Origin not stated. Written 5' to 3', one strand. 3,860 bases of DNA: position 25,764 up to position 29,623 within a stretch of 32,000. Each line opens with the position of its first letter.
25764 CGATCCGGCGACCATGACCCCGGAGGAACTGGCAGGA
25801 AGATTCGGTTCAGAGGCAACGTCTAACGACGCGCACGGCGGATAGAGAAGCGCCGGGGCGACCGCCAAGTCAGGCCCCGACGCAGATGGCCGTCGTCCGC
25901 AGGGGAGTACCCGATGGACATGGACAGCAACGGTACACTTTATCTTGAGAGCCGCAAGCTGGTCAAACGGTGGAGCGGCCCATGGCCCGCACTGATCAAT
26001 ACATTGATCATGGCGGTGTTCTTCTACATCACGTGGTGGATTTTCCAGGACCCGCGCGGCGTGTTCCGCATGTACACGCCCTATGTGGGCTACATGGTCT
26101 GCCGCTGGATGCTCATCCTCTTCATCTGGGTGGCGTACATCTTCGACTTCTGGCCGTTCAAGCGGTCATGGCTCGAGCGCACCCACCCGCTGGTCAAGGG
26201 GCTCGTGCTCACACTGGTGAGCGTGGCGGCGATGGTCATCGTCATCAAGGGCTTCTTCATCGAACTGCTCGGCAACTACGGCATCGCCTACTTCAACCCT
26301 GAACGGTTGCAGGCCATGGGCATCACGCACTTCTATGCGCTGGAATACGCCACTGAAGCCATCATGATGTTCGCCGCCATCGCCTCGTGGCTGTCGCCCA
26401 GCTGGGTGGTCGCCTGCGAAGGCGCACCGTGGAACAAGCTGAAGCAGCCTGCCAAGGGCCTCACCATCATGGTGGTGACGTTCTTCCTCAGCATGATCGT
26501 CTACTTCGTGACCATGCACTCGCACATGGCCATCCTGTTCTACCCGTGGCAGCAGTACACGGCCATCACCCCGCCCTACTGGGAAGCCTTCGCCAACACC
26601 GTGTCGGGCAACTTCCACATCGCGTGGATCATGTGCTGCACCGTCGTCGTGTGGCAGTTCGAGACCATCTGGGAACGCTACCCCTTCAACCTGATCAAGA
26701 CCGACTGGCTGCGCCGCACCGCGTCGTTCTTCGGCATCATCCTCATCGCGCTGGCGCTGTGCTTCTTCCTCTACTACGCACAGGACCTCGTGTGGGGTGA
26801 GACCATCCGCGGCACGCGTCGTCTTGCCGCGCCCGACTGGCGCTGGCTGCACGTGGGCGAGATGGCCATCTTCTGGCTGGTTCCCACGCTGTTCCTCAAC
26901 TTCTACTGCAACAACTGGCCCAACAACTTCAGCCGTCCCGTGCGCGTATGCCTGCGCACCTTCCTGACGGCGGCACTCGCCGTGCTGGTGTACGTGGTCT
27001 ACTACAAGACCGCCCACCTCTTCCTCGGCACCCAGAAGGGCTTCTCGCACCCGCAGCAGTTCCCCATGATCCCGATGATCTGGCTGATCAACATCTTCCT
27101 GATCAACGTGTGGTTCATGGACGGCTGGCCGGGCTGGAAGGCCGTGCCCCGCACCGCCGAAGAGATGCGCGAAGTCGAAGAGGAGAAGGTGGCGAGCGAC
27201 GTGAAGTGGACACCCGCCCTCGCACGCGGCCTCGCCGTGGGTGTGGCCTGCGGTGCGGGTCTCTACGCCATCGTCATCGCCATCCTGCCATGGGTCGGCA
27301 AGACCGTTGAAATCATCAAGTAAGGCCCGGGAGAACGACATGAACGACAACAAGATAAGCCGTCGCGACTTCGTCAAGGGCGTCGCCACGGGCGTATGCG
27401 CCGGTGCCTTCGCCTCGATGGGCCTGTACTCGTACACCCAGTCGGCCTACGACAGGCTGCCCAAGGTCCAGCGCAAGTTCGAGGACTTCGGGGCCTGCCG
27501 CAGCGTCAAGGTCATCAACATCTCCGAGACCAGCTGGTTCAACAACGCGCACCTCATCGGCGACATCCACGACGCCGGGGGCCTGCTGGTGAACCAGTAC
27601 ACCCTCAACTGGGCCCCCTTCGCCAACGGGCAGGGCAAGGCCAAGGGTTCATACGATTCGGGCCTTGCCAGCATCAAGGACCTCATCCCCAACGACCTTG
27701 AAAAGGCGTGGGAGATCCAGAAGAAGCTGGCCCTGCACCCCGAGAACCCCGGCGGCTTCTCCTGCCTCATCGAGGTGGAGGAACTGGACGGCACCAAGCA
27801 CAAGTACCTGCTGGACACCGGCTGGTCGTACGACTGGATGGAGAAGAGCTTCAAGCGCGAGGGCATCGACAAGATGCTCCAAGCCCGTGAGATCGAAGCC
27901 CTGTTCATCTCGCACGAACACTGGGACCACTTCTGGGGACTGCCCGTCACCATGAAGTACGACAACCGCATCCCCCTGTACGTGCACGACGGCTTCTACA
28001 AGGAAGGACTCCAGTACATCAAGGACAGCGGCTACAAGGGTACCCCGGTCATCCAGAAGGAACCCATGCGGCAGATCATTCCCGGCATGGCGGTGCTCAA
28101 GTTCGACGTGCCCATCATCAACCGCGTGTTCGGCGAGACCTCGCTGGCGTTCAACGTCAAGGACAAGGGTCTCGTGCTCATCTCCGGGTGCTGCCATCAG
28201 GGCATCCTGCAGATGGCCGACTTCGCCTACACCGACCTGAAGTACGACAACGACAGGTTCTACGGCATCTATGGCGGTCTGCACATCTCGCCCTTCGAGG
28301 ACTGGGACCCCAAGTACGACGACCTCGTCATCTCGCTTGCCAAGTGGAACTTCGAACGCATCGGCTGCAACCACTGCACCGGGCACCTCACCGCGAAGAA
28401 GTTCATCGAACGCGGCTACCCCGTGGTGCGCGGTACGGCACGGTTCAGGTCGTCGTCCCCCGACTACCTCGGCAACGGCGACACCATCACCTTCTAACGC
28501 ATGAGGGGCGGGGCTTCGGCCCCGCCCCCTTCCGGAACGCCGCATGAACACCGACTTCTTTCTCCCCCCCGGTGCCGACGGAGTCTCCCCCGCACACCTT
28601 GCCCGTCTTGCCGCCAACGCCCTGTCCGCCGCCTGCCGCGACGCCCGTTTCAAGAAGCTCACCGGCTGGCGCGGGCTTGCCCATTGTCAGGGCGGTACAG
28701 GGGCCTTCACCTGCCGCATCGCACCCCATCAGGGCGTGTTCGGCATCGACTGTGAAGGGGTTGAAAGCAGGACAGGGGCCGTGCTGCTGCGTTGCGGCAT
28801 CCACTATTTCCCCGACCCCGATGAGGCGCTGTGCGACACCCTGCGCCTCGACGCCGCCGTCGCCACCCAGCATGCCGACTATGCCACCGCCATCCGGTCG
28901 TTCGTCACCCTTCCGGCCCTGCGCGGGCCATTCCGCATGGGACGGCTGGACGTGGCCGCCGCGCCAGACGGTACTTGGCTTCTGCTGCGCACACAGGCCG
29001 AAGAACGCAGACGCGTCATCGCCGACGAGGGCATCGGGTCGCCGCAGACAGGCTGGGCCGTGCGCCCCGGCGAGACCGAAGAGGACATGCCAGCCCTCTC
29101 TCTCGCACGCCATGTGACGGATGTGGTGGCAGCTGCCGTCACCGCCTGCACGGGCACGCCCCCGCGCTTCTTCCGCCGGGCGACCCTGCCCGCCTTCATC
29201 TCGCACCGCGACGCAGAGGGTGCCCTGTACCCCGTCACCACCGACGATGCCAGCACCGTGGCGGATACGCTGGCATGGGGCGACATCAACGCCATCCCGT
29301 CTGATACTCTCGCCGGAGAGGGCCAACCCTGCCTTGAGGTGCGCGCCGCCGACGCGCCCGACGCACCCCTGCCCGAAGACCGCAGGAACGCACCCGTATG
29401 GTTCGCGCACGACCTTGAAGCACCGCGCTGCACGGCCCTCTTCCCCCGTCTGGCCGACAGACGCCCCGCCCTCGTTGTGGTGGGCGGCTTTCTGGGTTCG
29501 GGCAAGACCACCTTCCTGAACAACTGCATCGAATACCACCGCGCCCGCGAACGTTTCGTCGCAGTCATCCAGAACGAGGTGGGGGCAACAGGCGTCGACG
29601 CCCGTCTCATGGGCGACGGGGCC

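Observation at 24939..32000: Candidate undescribed system: GntR / RR-motif micro-protein / Trp-rich membrane protein / Tat-MBL / extended COG0523 GTPase / ExbB-ExbD-TonB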

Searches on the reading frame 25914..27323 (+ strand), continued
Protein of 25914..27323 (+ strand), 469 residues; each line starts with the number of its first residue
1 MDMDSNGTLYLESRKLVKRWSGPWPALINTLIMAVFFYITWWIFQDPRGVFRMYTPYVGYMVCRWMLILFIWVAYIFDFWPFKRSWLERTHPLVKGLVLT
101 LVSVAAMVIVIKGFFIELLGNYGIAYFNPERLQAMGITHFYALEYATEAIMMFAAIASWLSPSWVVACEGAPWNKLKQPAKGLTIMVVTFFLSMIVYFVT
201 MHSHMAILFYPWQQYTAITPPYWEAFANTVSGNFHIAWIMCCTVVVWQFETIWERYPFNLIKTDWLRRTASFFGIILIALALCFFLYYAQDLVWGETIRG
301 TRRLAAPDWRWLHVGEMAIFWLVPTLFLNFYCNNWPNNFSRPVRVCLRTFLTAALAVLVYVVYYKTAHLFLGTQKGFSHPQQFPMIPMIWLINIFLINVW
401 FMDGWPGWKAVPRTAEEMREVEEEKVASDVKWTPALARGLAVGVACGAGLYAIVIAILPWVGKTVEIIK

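Call 86: search_protein_families(library=pfam, proteins=[L035:7315-8664:-, L039:7672-9183:-, L028:7897-9024:-, L035:8716-9432:+, L028:9045-9404:+, L038:5090-6835:+, L038:4118-5056:+, L054:7774-8733:+, L056:14431-15021:+, L031:6942-8678:+], max_evalue=0.0001)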
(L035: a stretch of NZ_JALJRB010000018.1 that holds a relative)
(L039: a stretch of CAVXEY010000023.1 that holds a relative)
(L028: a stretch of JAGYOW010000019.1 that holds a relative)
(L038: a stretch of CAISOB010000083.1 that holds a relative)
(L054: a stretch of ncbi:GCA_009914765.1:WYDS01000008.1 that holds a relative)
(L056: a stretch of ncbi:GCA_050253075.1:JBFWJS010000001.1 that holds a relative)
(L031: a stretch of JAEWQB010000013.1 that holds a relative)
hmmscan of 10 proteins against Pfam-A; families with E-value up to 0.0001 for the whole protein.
L035:7315-8664:- (449 aa): 11 families
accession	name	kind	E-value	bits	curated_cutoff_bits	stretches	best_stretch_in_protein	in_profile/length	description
PF00158.32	Sigma54_activat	-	3.1e-66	222.7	20.2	1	137-303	1-167/168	Sigma-54 interaction domain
PF25601.1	AAA_lid_14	-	2.3e-29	101.5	27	1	310-388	2-80/87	AAA+ ATPase lid domain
PF14532.12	Sigma54_activ_2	-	2.2e-17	64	25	1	139-308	2-138/138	Sigma-54 interaction domain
PF13426.13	PAS_9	-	7.8e-13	49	27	1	18-119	2-102/103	PAS domain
PF08448.16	PAS_4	-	8.6e-13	48.9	23.1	1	13-120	1-107/110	PAS fold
PF00989.32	PAS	-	2e-11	44.3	22.6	1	11-117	5-112/113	PAS fold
PF02954.25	HTH_8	-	4e-09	36.5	22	1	396-435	2-41/42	Bacterial regulatory protein, Fis family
PF07728.20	AAA_5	-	5e-08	33.5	22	1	161-279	2-123/139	AAA domain (dynein-related subfamily)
PF13188.13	PAS_8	-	2.1e-05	24.7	21.8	1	12-61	6-55/65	PAS domain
PF01078.27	Mg_chelatase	-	3.2e-05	23.8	20.3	0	218-249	95-126/207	Magnesium chelatase, subunit ChlI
PF00004.35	AAA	-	8.1e-05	23.5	21.2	0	161-283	1-112/131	ATPase family associated with various cellular activities (AAA)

L039:7672-9183:- (503 aa): 10 families
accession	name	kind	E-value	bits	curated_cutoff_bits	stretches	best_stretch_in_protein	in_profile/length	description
PF00158.32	Sigma54_activat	-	8.5e-64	214.7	20.2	1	169-335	1-167/168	Sigma-54 interaction domain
PF25601.1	AAA_lid_14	-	3.1e-27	94.7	27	1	342-419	2-79/87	AAA+ ATPase lid domain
PF14532.12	Sigma54_activ_2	-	1.7e-15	57.9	25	1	173-340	4-138/138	Sigma-54 interaction domain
PF08448.16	PAS_4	-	2.2e-11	44.4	23.1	1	45-149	1-104/110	PAS fold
PF13426.13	PAS_9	-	3e-11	43.9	27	1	50-151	2-102/103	PAS domain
PF00989.32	PAS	-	7.5e-09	36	22.6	1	41-142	3-105/113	PAS fold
PF07728.20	AAA_5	-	4.6e-07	30.4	22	1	193-314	2-125/139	AAA domain (dynein-related subfamily)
PF02954.25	HTH_8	-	1.8e-06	28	22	1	428-466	1-39/42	Bacterial regulatory protein, Fis family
PF13188.13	PAS_8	-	3e-06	27.4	21.8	1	44-94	6-56/65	PAS domain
PF00004.35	AAA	-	1.7e-05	25.7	21.2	1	193-328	1-129/131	ATPase family associated with various cellular activities (AAA)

L028:7897-9024:- (375 aa): 3 families
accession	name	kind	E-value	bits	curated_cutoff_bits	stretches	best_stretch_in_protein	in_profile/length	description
PF16576.10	HlyD_D23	-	1.4e-16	60.9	30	1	62-288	18-214/214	Barrel-sandwich domain of CusB or HlyD membrane-fusion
PF13437.12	HlyD_3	-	2.5e-11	44.7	22.2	1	172-285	1-106/106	HlyD family secretion protein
PF13533.13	Biotin_lipoyl_2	-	2.4e-07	30.8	29.8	1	64-95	1-32/32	Biotin-lipoyl like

L035:8716-9432:+ (238 aa): 1 family
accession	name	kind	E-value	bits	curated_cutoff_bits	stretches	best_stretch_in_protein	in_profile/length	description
PF02579.22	Nitro_FeMo-Co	-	2.2e-05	25.1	26.3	1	169-217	46-94/94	Dinitrogenase iron-molybdenum cofactor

L028:9045-9404:+ (119 aa): 0 families

L038:5090-6835:+ (581 aa): 11 families
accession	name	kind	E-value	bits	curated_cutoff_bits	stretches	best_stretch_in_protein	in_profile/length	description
PF07992.20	Pyr_redox_2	-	1.9e-62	211.7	26.1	1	32-317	2-282/291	Pyridine nucleotide-disulphide oxidoreductase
PF00070.33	Pyr_redox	-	1.1e-16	61.5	22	1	180-251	1-72/82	Pyridine nucleotide-disulphide oxidoreductase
PF02852.28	Pyr_redox_dim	-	2.8e-12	47.3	25.3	1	364-461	7-103/110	Pyridine nucleotide-disulphide oxidoreductase, dimerisation domain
PF13450.12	NAD_binding_8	-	2.8e-08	34.4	21.9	0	183-212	1-30/68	NAD(P)-binding Rossmann-like domain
PF01266.30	DAO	-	4.2e-08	33.5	27.9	0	181-210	2-31/353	FAD dependent oxidoreductase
PF13738.12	Pyr_redox_3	-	7e-08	32.5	30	1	101-310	95-305/305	Pyridine nucleotide-disulphide oxidoreductase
PF00581.25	Rhodanese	-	8.9e-06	26.5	22.2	1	490-568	10-98/102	Rhodanese-like domain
PF02737.24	3HCDH_N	-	2.5e-05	24.7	22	1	182-268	3-83/180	3-hydroxyacyl-CoA dehydrogenase, NAD binding domain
PF03486.20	HI0933_like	-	2.5e-05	24.3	50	0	180-214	2-36/244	HI0933-like protein Rossmann domain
PF05834.18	Lycopene_cycl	-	6.4e-05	22.6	23.4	0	182-213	3-36/380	Lycopene cyclase protein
PF01262.27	AlaDh_PNT_C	-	8.7e-05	22.5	23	0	178-227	24-78/214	Alanine dehydrogenase/PNT, C-terminal domain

L038:4118-5056:+ (312 aa): 1 family
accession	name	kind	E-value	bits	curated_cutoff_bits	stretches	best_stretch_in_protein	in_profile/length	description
PF01261.30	AP_endonuc_2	-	2.2e-12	47.6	31.1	1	64-301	1-242/249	Xylose isomerase-like TIM barrel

L054:7774-8733:+ (319 aa): 0 families

L056:14431-15021:+ (196 aa): 0 families

L031:6942-8678:+ (578 aa): 1 family
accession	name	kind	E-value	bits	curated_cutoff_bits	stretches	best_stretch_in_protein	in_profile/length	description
PF00015.26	MCPsignal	-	3e-42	144.8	34.6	1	359-542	2-171/172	Methyl-accepting chemotaxis protein (MCP) signalling domain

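Call 91: search_protein_families(library=padloc, proteins=[window:25914-27323:+], max_evalue=0.001)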
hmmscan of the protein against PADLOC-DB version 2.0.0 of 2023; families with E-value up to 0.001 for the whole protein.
window:25914-27323:+ (469 aa): 0 families

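Call 96: find_encoding_contigs(protein=P0126, flank=10000, max_places=2)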
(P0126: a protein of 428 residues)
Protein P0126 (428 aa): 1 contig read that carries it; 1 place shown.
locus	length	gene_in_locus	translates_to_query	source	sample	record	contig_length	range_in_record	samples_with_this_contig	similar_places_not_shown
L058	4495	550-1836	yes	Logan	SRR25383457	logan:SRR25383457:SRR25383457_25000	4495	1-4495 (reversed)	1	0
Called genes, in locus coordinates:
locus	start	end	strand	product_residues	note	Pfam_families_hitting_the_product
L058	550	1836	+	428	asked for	-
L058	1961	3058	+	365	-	PF00753:Lactamase_B (weak)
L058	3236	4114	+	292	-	-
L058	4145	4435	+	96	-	-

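Call 97: find_encoding_contigs(protein=P0130, flank=10000, max_places=2)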
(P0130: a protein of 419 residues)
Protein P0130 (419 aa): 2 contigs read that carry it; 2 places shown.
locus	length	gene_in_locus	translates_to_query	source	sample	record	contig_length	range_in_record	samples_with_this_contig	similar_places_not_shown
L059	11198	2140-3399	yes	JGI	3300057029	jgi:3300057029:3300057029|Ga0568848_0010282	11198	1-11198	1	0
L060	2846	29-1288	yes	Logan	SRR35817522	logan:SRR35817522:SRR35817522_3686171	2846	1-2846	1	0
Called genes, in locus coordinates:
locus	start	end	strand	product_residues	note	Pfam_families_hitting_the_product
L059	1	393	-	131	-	?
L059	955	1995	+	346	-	PF10518:TAT_signal (weak)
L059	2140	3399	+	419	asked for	-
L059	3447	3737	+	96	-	-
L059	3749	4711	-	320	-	-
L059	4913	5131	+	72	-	-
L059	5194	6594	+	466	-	PF01663:Phosphodiest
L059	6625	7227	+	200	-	PF01583:APS_kinase, PF08433:KTI12 (weak), PF13614:AAA_31 (faint)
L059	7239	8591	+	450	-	PF01663:Phosphodiest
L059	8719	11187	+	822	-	PF17191:RecG_wedge, PF01336:tRNA_anti-codon, PF00270:DEAD, PF04851:ResIII, PF00271:Helicase_C, PF19833:RecG_dom3_C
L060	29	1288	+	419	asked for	-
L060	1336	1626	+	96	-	-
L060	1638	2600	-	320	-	-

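Call 101: search_protein_families(library=pfam, alignment_id=A4, max_evalue=0.00001)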
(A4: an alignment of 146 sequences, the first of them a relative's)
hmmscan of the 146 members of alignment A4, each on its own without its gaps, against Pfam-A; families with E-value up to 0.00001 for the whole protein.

A. member 1, L001:12630-13208:+ (192 aa): 0 families

B. families by the number of members that match (of 146 scanned): 130 families (the first 25 are shown)
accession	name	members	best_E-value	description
PF13103.11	TonB_2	6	2.6e-10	TonB C terminal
PF03544.19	TonB_C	5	2.2e-08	Gram-negative bacterial TonB protein C-terminal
PF00158.32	Sigma54_activat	2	3.1e-66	Sigma-54 interaction domain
PF07992.20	Pyr_redox_2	2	1.9e-62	Pyridine nucleotide-disulphide oxidoreductase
PF00384.28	Molybdopterin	2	1.3e-53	Molybdopterin oxidoreductase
PF00005.33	ABC_tran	2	3.3e-35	ABC transporter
PF25601.1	AAA_lid_14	2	2.3e-29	AAA+ ATPase lid domain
PF13738.12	Pyr_redox_3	2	8.5e-24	Pyridine nucleotide-disulphide oxidoreductase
PF02754.22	CCG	2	4.7e-19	Cysteine-rich domain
PF14532.12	Sigma54_activ_2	2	2.2e-17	Sigma-54 interaction domain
PF00528.27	BPD_transp_1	2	1.6e-16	Binding-protein-dependent transport system inner membrane component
PF13426.13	PAS_9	2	7.8e-13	PAS domain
PF08448.16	PAS_4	2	8.6e-13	PAS fold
PF00989.32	PAS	2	2e-11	PAS fold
PF02954.25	HTH_8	2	4e-09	Bacterial regulatory protein, Fis family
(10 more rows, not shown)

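Call 107: search_dna_similar(query=window:25914-27323:+, collection=plasmids, mode=protein, max_rows=10)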
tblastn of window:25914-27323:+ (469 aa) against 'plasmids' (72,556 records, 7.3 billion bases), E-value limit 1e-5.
No match.

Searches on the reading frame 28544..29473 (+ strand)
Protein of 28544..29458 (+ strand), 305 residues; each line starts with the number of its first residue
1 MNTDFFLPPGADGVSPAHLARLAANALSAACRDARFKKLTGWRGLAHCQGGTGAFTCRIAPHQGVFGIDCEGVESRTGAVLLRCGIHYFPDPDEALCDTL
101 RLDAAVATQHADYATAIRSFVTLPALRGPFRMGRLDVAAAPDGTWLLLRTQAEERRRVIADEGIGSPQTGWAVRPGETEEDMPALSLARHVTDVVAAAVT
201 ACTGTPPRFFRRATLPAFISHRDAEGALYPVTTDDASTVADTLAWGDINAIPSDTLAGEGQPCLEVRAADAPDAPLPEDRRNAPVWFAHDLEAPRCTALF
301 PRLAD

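Call 12: search_protein_families(library=pfam, proteins=[window:28544-29458:+], max_evalue=1)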
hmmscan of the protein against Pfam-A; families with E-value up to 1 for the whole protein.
window:28544-29458:+ (305 aa): 0 families

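Call 27: find_homologous_proteins(query=window:28544-29458:+)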
Query window:28544-29458:+: 8000 candidates shared short words with the query, none scored E <= 0.001.

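Call 74: predict_structure(alignment_id=A2)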
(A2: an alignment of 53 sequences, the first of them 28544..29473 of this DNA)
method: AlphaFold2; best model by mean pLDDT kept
length: 310 residues; sequences in the alignment: 53
mean_pLDDT: 95.1   pTM: 0.93
mean pLDDT of the five models: 95.1, 94.2, 94.2, 93.9, 93.6
residues with pLDDT >= 90: 288; 70-90: 16; 50-70: 6; < 50: 0
segments of 3 or more residues with pLDDT < 50: none
pLDDT, mean of each block of 10 residues (from residue 1): 94 97 98 96 96 96 98 94 98 97 97 97 95 98 98 98 96 97 98 98 96 97 96 97 97 93 81 81 95 95 82
secondary structure, 60 per line:
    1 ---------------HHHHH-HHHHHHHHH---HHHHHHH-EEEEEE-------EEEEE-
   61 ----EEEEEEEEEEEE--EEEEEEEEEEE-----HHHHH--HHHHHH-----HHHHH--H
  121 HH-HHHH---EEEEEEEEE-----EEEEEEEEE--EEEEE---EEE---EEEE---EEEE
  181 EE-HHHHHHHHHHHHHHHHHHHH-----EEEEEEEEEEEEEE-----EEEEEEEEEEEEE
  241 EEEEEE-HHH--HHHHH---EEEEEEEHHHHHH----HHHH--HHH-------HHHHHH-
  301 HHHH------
elements in order: H16-20 H22-30 H34-40 E42-47 E55-59 E65-76 E79-89 H95-99 H102-107 H113-117 H124-127 E131-139 E145-153 E156-160 E164-166 E170-173 E177-182 H184-203 E209-222 E228-246 H253-257 E261-267 H268-273 H278-281 H294-299 H301-304

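Call 76: fold_search(model_id=the predicted structure, library=pdb)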
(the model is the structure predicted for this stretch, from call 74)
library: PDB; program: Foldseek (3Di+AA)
matches with E <= 10: 609; with E <= 0.001: 0
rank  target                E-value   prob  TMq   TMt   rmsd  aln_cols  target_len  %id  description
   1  7ajt_ED               2.6e-02  0.15  0.11  0.10  17.8       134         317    6  Cryo-EM structure of the 90S-exosome super-complex (state Pre-A1-exosome) (released 2020-12-30)
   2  7aju_ED               2.6e-02  0.15  0.11  0.10  17.8       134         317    6  Cryo-EM structure of the 90S-exosome super-complex (state Post-A1-exosome) (released 2020-12-30)
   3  6qnt_C                5.8e-02  0.04  0.10  0.15  19.6       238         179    9  Human Adenovirus type 3 fiber knob in complex with one copy of Desmoglein-2 (released 2019-03-27)
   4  6ipv_A                1.0e-01  0.38  0.14  0.19  10.2       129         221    8  Crystal structure of CqsB2 from Streptomyces exfoliatus 2419-SVT2 (apo form) (released 2019-10-16)
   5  5c0w_C                1.0e-01  0.09  0.11  0.11  17.9       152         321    8  Structure of a 12-subunit nuclear exosome complex bound to single-stranded RNA substrates (released 2015-07-29)
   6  5b4h                  1.1e-01  0.08  0.15  0.18  17.1       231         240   12  Crystal structure of I86D mutant of phycocyanobilin:ferredoxin oxidoreductase in complex with biliverdin (data 1) (released 2017-03-15)
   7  3nb8                  1.3e-01  0.06  0.13  0.15  15.5       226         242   12  Crystal structure of oxidized H88Q Synechocystis sp. PCYA (released 2010-10-06)
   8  8smu_B                1.4e-01  0.05  0.11  0.09  18.6       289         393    7  Integral fusion of the HtaA CR2 domain from Corynebacterium diphtheriae within EGFP (released 2023-09-27)
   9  7yk9                  1.5e-01  0.08  0.16  0.19  16.9       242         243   12  Neutron Structure of PcyA I86D Mutant Complexed with Biliverdin at Room Temperature (released 2023-01-25)
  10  4qcd                  1.6e-01  0.08  0.15  0.18  15.9       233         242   12  Neutron crystal structure of phycocyanobilin:ferredoxin oxidoreductase in complex with biliverdin IXalpha at room temper (released 2015-04-29)
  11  3bga_B                1.6e-01  0.08  0.14  0.05  16.5       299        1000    8  Crystal structure of beta-galactosidase from Bacteroides thetaiotaomicron VPI-5482 (released 2007-12-11)
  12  3i95                  1.8e-01  0.08  0.15  0.17  15.6       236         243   12  Crystal structure of E76Q mutant PcyA-biliverdin complex (released 2009-10-27)
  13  8a1d_A                1.9e-01  0.01  0.07  0.05  33.2       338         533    8  Structure of murine perforin-2 (Mpeg1) pore in ring form (released 2022-07-20)
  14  7t66_A                2.0e-01  0.05  0.15  0.08  19.5       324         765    9  Co-crystal structure of Chaetomium glucosidase with compound UV-4 (released 2022-05-04)
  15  2d1e                  2.0e-01  0.04  0.13  0.15  16.3       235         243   12  Crystal structure of PcyA-biliverdin complex (released 2006-01-24)
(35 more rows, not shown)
